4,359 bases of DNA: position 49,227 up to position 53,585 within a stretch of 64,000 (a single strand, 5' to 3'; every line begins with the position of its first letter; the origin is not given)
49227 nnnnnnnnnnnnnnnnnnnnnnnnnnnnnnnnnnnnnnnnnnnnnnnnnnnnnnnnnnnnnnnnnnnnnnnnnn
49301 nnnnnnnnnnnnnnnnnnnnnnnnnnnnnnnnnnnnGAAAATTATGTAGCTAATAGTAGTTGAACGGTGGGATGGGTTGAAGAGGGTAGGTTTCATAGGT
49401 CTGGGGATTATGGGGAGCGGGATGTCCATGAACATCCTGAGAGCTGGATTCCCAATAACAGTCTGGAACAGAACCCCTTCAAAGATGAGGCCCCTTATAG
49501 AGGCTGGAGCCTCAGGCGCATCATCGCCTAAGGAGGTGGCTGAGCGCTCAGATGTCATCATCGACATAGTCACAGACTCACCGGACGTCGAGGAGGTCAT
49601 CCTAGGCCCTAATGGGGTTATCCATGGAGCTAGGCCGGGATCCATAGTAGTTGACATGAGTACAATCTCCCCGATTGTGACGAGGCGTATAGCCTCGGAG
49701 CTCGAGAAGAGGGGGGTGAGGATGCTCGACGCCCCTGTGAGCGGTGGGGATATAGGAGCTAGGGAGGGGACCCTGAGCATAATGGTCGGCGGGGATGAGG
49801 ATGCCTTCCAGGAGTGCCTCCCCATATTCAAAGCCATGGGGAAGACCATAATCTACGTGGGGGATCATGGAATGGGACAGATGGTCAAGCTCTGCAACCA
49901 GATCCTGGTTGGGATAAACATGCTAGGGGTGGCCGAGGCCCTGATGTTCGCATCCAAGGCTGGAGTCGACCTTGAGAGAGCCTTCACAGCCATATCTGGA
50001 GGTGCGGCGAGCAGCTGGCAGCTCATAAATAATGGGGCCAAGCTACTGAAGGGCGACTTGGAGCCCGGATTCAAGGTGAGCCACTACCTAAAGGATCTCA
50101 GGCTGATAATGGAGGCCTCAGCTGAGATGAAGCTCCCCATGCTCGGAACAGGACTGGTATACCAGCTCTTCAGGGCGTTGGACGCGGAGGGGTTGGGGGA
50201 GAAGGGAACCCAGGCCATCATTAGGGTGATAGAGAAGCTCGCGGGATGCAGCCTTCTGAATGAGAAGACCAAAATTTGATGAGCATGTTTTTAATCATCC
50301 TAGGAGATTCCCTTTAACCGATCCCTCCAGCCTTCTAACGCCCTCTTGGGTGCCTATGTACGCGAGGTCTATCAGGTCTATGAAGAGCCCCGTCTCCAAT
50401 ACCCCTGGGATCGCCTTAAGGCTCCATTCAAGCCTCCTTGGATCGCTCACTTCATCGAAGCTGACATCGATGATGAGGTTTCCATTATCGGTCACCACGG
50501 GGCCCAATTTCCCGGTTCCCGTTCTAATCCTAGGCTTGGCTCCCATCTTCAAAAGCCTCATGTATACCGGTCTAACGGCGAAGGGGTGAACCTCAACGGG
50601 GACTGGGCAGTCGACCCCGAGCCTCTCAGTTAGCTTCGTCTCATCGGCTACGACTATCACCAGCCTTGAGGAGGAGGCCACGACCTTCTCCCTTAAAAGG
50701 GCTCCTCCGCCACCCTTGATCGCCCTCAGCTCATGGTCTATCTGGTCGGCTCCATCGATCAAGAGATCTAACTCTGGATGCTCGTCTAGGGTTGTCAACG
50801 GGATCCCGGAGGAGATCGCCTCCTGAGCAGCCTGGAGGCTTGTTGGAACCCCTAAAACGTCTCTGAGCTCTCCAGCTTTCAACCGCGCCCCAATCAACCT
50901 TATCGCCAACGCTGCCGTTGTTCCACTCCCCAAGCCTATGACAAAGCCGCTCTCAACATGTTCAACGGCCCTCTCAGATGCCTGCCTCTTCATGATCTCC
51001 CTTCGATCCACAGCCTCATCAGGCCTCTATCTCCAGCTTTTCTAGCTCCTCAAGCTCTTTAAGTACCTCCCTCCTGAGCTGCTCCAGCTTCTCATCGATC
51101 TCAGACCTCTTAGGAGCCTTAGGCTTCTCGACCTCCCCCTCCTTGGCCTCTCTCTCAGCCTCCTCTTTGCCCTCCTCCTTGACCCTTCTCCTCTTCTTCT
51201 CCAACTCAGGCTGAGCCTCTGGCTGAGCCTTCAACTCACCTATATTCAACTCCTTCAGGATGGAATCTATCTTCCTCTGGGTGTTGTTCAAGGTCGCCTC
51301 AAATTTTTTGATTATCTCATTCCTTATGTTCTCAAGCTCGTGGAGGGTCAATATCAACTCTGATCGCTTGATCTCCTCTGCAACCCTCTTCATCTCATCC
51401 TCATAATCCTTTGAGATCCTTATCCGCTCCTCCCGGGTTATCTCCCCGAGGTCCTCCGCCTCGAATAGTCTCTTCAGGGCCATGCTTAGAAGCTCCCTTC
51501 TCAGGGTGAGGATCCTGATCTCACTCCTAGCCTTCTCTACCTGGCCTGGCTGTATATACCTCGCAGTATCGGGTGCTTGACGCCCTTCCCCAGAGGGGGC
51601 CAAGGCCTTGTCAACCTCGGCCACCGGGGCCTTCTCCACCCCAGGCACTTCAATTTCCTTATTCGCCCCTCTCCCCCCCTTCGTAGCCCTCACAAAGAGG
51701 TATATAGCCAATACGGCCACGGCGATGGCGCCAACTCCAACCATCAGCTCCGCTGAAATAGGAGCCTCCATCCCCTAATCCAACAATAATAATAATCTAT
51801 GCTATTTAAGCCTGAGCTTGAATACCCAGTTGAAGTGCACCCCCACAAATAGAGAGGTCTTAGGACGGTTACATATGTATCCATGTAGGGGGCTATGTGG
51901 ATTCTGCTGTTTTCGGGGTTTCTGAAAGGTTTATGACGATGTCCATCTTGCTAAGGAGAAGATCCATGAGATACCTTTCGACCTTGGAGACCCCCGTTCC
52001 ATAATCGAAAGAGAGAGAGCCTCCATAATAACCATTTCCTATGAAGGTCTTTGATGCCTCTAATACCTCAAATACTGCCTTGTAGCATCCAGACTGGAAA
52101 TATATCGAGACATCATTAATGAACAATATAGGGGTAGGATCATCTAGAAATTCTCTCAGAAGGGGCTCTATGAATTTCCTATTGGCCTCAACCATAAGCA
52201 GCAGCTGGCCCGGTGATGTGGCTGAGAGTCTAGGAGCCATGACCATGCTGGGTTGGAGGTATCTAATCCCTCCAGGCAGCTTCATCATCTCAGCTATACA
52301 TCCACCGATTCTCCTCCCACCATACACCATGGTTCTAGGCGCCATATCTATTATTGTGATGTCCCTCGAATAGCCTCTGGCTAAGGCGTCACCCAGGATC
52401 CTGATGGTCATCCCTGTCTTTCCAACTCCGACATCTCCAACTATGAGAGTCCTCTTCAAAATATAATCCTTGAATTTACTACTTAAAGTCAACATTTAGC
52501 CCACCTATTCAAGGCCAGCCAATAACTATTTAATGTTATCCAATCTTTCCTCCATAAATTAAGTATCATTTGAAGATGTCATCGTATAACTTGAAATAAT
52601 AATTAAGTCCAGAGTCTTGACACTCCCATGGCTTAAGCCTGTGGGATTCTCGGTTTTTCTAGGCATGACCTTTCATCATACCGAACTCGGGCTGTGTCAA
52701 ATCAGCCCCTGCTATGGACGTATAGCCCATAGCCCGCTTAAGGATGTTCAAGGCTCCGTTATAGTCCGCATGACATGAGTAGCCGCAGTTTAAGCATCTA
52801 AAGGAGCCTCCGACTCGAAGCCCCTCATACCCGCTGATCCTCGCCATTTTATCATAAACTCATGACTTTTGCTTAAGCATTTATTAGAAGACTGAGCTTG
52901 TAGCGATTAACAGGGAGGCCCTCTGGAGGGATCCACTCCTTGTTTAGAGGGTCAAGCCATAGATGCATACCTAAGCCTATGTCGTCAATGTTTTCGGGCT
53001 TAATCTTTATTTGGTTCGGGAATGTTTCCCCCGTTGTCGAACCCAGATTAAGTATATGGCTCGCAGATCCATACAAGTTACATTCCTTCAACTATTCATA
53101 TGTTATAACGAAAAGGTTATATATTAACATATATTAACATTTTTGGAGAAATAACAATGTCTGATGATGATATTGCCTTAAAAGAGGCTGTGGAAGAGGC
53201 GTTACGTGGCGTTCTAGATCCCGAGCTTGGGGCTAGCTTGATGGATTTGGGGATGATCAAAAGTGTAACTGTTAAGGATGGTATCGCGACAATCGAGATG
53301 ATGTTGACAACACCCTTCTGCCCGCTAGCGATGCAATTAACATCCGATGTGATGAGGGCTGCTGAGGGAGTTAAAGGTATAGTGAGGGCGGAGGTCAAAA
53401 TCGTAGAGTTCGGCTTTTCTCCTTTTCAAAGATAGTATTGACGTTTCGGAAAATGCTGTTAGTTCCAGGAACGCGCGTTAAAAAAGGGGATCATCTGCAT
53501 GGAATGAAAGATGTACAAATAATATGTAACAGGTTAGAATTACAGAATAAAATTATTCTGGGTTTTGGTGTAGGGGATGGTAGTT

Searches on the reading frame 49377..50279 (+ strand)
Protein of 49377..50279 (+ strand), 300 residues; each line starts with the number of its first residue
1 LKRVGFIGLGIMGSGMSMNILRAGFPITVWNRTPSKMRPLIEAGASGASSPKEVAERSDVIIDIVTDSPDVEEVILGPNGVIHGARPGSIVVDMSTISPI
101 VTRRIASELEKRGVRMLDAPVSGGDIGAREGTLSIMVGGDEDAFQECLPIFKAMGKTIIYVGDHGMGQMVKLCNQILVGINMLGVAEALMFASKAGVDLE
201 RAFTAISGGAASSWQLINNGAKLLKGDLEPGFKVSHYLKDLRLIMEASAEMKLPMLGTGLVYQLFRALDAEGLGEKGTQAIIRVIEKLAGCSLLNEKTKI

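Call 36: search_protein_families(library=pfam, proteins=[window:49377-50279:+])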
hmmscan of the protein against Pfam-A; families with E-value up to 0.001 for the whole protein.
window:49377-50279:+ (300 aa): 5 families
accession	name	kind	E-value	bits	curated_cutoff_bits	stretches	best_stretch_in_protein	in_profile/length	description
PF03446.21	NAD_binding_2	-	4.8e-58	196.1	21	1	3-162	1-161/161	NAD binding domain of 6-phosphogluconate dehydrogenase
PF14833.11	NAD_binding_11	-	1.6e-34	119.2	30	1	165-285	1-122/122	NAD-binding of NADP-dependent 3-hydroxyisobutyrate dehydrogenase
PF03807.23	F420_oxidored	-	3.9e-07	31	21.6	1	3-75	1-76/94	NADP oxidoreductase coenzyme F420-dependent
PF02826.25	2-Hacid_dh_C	-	5.4e-05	23.1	25.1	1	2-110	37-142/178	D-isomer specific 2-hydroxyacid dehydrogenase, NAD binding domain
PF02737.24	3HCDH_N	-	0.00048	20.5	22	0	4-46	2-44/180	3-hydroxyacyl-CoA dehydrogenase, NAD binding domain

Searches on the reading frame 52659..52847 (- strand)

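Call 90: search_protein_families(library=ncbifam, proteins=[window:52659-52847:-], max_evalue=0.001)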
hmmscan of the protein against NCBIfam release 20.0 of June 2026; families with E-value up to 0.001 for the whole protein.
window:52659-52847:- (62 aa): 3 families
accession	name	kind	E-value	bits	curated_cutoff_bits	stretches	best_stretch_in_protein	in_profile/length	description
NF040570.1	guided_TnpB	subfamily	2.7e-06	26.9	100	1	14-38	365-389/389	RNA-guided endonuclease TnpB family protein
NF045604.1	cas_Cas12e_CasX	equivalog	1.3e-05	23.7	200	1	14-39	860-885/886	type V CRISPR RNA-guided endonuclease Cas12e/CasX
NF049972.1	CRISPR_Cas12f2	exception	1.9e-05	23.6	450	1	14-40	494-520/524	type V CRISPR-associated effector Cas12f2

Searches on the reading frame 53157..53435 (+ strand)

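Call 90: search_protein_families(library=ncbifam, proteins=[window:53157-53435:+], max_evalue=0.001)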
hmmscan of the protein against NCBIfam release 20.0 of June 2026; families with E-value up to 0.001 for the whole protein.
window:53157-53435:+ (92 aa): 4 families
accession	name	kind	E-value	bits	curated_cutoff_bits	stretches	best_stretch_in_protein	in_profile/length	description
TIGR02945.1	SUF_assoc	equivalog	1.3e-15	57.6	143.4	1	8-83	2-78/99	SUF system Fe-S cluster assembly protein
NF041868.1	paad_haloarch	equivalog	3e-15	56.5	180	1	5-83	24-102/127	1,2-phenylacetyl-CoA epoxidase subunit PaaD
TIGR03406.1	FeS_long_SufT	hypoth_equivalog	1.5e-10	41.1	202.6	1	5-83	71-154/174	putative Fe-S cluster assembly protein SufT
TIGR02159.1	PA_CoA_Oxy4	equivalog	5.2e-07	30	108.15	1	20-82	2-64/146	1,2-phenylacetyl-CoA epoxidase subunit PaaD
